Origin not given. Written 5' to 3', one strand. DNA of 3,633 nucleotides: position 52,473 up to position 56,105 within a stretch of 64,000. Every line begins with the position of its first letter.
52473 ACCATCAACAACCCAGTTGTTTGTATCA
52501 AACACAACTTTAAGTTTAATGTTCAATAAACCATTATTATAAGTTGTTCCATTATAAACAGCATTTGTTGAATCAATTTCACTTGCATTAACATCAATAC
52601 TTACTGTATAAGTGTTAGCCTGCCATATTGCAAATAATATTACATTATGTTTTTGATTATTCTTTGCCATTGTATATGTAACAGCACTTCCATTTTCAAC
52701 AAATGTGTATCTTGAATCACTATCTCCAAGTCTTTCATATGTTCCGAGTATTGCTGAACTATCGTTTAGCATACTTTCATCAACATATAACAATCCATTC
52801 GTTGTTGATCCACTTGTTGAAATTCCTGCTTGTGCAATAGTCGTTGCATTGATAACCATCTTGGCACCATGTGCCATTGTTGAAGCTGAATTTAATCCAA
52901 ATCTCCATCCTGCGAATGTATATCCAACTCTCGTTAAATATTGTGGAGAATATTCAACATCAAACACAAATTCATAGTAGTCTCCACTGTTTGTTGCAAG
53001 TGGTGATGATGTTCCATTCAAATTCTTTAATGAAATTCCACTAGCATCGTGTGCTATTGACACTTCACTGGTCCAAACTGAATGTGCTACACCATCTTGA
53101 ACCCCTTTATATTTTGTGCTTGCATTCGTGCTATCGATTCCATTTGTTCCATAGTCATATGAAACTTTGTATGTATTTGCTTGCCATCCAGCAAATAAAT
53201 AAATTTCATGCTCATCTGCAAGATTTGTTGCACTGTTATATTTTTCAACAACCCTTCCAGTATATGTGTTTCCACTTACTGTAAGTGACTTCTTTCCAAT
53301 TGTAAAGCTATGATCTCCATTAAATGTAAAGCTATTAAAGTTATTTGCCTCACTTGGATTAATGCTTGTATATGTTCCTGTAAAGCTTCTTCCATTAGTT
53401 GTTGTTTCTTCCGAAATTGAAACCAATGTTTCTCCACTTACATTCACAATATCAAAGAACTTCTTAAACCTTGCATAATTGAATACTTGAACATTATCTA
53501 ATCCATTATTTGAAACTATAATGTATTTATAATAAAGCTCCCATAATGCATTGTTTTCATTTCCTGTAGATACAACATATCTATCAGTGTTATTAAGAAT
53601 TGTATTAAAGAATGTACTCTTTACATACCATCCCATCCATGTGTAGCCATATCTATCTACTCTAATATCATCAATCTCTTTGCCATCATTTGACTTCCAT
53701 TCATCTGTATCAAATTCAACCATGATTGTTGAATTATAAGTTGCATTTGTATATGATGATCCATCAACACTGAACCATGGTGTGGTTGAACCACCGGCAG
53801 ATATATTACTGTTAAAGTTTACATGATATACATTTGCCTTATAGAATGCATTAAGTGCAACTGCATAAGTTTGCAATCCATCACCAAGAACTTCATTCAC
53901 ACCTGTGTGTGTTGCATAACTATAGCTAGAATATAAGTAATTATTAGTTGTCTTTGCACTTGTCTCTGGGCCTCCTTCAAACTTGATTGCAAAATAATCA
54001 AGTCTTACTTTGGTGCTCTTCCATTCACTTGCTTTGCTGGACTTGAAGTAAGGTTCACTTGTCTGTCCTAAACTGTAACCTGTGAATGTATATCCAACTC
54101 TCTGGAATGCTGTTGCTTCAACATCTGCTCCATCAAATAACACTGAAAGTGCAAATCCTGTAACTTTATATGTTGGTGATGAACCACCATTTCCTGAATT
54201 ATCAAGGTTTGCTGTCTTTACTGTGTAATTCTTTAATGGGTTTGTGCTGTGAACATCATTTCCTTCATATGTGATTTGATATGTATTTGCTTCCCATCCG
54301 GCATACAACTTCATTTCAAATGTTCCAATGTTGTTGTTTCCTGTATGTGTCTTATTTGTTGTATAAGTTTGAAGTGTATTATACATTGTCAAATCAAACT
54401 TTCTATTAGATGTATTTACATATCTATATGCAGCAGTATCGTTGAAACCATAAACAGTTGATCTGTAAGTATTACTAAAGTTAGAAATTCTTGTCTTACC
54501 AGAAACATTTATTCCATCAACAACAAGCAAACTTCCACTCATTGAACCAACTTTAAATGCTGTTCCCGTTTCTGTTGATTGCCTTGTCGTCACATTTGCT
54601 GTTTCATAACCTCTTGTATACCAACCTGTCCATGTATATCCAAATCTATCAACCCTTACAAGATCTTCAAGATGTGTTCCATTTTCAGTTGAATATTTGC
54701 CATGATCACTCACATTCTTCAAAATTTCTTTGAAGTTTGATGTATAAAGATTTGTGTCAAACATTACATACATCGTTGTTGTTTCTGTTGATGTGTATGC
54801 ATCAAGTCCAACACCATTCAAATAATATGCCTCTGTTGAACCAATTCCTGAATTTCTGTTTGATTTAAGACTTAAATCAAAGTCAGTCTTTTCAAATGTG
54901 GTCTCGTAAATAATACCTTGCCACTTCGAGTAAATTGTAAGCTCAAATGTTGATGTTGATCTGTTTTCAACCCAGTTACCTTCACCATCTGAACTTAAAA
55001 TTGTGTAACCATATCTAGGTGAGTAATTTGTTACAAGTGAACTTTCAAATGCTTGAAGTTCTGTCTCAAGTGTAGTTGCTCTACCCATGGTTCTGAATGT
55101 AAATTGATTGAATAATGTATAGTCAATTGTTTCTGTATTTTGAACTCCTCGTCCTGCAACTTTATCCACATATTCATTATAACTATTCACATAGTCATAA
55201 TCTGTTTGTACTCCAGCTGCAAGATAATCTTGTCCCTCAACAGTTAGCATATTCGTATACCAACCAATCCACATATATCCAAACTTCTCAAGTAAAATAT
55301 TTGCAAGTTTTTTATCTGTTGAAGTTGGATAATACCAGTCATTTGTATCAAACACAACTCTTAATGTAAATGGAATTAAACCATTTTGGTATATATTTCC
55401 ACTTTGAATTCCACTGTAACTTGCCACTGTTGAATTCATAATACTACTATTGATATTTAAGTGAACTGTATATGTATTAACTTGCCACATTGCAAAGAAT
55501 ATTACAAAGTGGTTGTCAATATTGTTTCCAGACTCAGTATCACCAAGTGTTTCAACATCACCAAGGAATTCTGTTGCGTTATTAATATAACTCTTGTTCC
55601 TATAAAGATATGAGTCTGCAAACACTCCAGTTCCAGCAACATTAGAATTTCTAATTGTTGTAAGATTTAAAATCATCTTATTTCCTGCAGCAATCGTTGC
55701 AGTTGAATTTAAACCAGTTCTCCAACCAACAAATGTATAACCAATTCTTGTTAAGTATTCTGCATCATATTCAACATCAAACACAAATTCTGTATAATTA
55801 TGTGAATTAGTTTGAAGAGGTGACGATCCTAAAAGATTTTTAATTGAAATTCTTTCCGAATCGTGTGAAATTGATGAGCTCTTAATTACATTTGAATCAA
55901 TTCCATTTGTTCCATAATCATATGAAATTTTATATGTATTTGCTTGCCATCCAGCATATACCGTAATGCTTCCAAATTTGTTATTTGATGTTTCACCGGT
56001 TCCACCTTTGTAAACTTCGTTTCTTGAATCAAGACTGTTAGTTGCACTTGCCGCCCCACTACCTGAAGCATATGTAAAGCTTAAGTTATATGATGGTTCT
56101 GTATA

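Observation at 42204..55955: Five-unit higher-order repeat iterated 5.5 times with a monotonic length gradient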

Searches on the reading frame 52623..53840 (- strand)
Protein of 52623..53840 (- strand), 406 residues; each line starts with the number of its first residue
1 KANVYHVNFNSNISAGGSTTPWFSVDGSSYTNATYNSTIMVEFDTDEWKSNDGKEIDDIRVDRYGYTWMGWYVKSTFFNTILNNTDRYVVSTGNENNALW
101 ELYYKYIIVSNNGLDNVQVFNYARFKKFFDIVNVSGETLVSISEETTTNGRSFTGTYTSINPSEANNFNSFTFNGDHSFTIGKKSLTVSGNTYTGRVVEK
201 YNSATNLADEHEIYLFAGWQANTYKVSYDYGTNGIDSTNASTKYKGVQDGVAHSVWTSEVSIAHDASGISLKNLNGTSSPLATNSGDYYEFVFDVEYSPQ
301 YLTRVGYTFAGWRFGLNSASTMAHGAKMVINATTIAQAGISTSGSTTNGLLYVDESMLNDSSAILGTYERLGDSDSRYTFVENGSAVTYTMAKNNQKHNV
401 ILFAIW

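Call 81: find_related_loci(query=window:52623-53840:-, collection=metagenome_contigs, flank=10000)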
Query window:52623-53840:- (406 aa) in metagenome_contigs; peptide patterns used: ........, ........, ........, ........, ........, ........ (x = any residue, [..] = any of these).
129 stretches matched a pattern, but none encodes a relative of the query by tblastn (E <= 1e-3).

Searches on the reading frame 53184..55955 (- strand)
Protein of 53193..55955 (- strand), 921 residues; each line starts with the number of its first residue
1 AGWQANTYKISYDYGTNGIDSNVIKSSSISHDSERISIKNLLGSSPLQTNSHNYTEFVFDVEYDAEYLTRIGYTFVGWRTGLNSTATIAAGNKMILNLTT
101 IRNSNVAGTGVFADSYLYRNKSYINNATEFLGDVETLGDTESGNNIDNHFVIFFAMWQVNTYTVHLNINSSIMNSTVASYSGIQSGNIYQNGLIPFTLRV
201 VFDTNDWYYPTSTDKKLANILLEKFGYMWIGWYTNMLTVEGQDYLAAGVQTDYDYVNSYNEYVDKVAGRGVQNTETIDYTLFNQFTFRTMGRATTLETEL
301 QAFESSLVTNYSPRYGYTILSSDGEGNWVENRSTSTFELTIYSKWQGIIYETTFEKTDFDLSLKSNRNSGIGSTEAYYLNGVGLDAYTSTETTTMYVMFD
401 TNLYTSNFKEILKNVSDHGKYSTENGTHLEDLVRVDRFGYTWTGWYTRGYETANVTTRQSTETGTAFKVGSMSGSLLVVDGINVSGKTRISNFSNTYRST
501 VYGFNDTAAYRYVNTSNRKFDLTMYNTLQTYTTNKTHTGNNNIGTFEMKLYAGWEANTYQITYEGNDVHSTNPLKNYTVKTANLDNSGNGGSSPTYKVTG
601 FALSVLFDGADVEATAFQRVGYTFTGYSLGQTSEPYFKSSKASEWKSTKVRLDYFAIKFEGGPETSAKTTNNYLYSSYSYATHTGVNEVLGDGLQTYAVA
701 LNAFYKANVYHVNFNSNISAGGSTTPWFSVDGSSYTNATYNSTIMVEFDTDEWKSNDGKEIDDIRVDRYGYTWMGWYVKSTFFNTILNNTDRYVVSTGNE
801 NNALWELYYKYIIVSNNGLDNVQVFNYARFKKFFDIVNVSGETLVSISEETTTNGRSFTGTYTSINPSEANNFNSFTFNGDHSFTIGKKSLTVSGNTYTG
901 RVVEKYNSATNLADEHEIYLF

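Call 13: find_homologous_proteins(query=window:53193-55955:-, max_evalue=0.00001)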
Query window:53193-55955:- (921 aa): 4 proteins with E <= 0.00001 among 8000 candidates.
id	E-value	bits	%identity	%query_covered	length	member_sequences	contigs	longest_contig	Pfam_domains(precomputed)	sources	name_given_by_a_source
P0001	3.7e-226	772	48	92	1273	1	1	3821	-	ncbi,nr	ncbi:MAG: hypothetical protein IJX17_01510, partial [Clostridia bacterium]|nr:hypothetical protein [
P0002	2.3e-136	474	47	62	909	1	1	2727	-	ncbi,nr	ncbi:MAG: hypothetical protein J6J33_00640, partial [Clostridia bacterium]|nr:hypothetical protein [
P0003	7.7e-88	314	44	44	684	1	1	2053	-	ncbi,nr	ncbi:MAG: hypothetical protein IJA23_01765, partial [Clostridia bacterium]|nr:hypothetical protein [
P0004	1.9e-69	253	37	55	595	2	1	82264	-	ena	-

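Call 14: find_related_loci(query=window:53193-55955:-, collection=genome_contigs, flank=10000)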
Query window:53193-55955:- (921 aa) in genome_contigs; peptide patterns used: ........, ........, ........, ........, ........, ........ (x = any residue, [..] = any of these).
22 stretches matched a pattern; 6 encode a relative of the query (tblastn E <= 1e-3); 5 distinct loci.
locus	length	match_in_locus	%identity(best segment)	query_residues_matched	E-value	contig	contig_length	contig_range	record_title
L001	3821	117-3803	48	1-850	0e+0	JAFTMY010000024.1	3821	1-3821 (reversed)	MAG: Clostridia bacterium isolate RGIG3965 Roe_deer_Cecum-4__c53809, whole genome shotgun sequence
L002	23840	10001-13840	47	1-843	0e+0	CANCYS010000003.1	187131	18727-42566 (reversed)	MAG TPA_asm: uncultured Clostridia bacterium isolate ERR6760080_bin.93_metawrap_v1.3_MAG genome assembly, contig: ERZ128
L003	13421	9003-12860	43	1-881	0e+0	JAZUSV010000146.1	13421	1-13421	MAG: Candidatus Gastranaerophilales bacterium isolate T1900044841_TS20190307.MAGScoT_cleanbin_000113 SGB_2948_k141_26914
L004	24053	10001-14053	49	1-835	0e+0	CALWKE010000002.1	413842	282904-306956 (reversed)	MAG: uncultured Clostridia bacterium isolate BRZ_C__bin58 genome assembly, contig: BRZ_C__NODE_16_length_413842_cov_26.7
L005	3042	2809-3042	50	198-784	3e-12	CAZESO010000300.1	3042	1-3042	MAG TPA_asm: uncultured Roseburia sp. isolate SRP315200_co2_829 genome assembly, contig: NODE_69136_length_3042_cov_6.88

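Call 50: find_related_loci(query=L004:2-1501:+, collection=genome_contigs, flank=10000)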
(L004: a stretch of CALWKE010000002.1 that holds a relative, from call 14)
Query L004:2-1501:+ (500 aa) in genome_contigs; peptide patterns used: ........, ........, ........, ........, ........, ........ (x = any residue, [..] = any of these).
31 stretches matched a pattern; 1 encode a relative of the query (tblastn E <= 1e-3); 1 distinct loci.
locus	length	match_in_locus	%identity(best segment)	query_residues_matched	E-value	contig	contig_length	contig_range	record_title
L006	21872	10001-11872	100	1-500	0e+0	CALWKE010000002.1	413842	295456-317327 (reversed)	MAG: uncultured Clostridia bacterium isolate BRZ_C__bin58 genome assembly, contig: BRZ_C__NODE_16_length_413842_cov_26.7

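Call 60: search_protein_families(library=ncbifam, proteins=[window:53184-55946:-], max_evalue=0.01)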
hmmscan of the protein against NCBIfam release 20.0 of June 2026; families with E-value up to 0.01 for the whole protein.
window:53184-55946:- (921 aa): 1 family
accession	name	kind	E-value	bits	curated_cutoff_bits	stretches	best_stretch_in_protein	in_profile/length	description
TIGR02543.1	List_Bact_rpt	repeat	0.00084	19.6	20.95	0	66-81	2-18/44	TIGR02543 family repeat protein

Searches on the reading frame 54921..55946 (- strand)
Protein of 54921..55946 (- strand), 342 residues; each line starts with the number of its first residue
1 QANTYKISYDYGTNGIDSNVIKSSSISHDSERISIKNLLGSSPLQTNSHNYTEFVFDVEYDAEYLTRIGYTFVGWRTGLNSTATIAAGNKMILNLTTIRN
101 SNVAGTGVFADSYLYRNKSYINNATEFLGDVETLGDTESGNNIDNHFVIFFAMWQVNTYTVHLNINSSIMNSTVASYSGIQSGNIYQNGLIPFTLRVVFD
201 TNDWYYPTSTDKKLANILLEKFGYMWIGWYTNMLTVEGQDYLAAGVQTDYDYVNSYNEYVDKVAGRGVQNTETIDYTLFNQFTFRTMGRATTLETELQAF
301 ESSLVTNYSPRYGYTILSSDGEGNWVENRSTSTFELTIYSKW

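Call 52: predict_structure(alignment_id=A3)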
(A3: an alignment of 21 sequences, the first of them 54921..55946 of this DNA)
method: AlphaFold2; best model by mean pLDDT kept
length: 342 residues; sequences in the alignment: 21
mean_pLDDT: 62.0   pTM: 0.70
mean pLDDT of the five models: 62.0, 60.7, 60.7, 59.1, 58.3
residues with pLDDT >= 90: 4; 70-90: 132; 50-70: 113; < 50: 93
segments of 3 or more residues with pLDDT < 50: 8-40, 46-50, 103-109, 141-143, 235-259, 261-268, 291-294
pLDDT, mean of each block of 10 residues (from residue 1): 53 44 37 38 50 72 75 75 77 76 51 67 54 61 61 83 72 65 55 81 78 68 76 49 31 41 46 76 57 51 56 70 76 86 73
secondary structure, 60 per line:
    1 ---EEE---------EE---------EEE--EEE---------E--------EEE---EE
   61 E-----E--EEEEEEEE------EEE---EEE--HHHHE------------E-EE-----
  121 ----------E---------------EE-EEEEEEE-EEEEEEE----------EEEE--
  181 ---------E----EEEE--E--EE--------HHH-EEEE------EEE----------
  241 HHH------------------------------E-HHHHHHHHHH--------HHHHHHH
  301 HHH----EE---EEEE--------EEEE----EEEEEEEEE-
elements in order: E4-6 E27-29 E32-34 E53-55 E59-61 E70-77 E84-86 E90-92 H95-98 E150-156 E158-164 E175-178 E195-198 E218-221 E228-230 H276-285 H294-303 E313-316 E325-328 E333-341

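Call 56: fold_search(model_id=the predicted structure, library=pdb)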
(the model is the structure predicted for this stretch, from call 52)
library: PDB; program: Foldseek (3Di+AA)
matches with E <= 10: 62; with E <= 0.001: 0
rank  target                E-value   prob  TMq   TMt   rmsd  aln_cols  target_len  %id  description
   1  4eps                  4.3e-01  0.04  0.13  0.10  19.2       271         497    9  Crystal structure of a fimbrial protein (BACOVA_04982) from Bacteroides ovatus ATCC 8483 at 1.85 A resolution (released 2012-06-13)
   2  4dgu_B                5.1e-01  0.02  0.10  0.13  16.7       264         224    9  Crystal structure of a putative cell adhesion protein (BT0320) from Bacteroides thetaiotaomicron VPI-5482 at 2.37 A re (released 2012-02-15)
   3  3ufi                  6.1e-01  0.03  0.13  0.15  20.4       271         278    7  Crystal structure of a putative cell adhesion protein (BACOVA_04980) from Bacteroides ovatus ATCC 8483 at 2.18 A resolut (released 2011-12-14)
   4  8f70                  6.4e-01  0.02  0.11  0.08  19.8       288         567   10  Identification of an Immunodominant region on a Group A Streptococcus T-antigen Reveals Temperature-Dependent Motion in  (released 2023-03-08)
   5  3pay_D                1.0e+00  0.01  0.11  0.11  19.3       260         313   12  Crystal structure of a putative adhesin (BACOVA_04077) from Bacteroides ovatus at 2.50 A resolution (released 2010-11-10)
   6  9qr4_A                1.1e+00  0.12  0.10  0.10   7.6        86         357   16  InlB392_T336Y: T336Y variant of Listeria monocytogenes InlB (internalin B) residues 36-392 (released 2025-12-03)
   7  3pay_A                1.3e+00  0.01  0.09  0.10  19.4       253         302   13  Crystal structure of a putative adhesin (BACOVA_04077) from Bacteroides ovatus at 2.50 A resolution (released 2010-11-10)
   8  9qr5                  1.4e+00  0.09  0.10  0.09   7.6        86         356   17  InlB392_V333E: V333E variant of Listeria monocytogenes InlB (internalin B) residues 36-392 (released 2025-11-26)
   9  3pay_C                1.4e+00  0.01  0.11  0.11  19.3       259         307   12  Crystal structure of a putative adhesin (BACOVA_04077) from Bacteroides ovatus at 2.50 A resolution (released 2010-11-10)
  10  9c7u_B                1.6e+00  0.02  0.09  0.13  12.8       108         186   18  Structure of the human truncated BOS complex in GDN (released 2024-08-21)
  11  7pv9_A                1.7e+00  0.08  0.10  0.09   7.6        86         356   17  Listeria monocytogene InlB (internalin B) residues 36-392 (internalin domain and B-repeat) (released 2022-01-26)
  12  7suu_B                1.9e+00  0.01  0.10  0.13  17.0       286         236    9  Crystal Structure of Mouse Cadherin-23 EC25-26 (released 2022-11-30)
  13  9qr4_C                2.1e+00  0.10  0.10  0.09   8.1        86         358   17  InlB392_T336Y: T336Y variant of Listeria monocytogenes InlB (internalin B) residues 36-392 (released 2025-12-03)
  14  7yl6_B                2.4e+00  0.05  0.14  0.13   8.8       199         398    8  Cell surface protein YwfG protein complexed with alpha-1,2-mannobiose (released 2023-06-07)
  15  3pay_B                2.4e+00  0.01  0.12  0.13  18.7       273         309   11  Crystal structure of a putative adhesin (BACOVA_04077) from Bacteroides ovatus at 2.50 A resolution (released 2010-11-10)
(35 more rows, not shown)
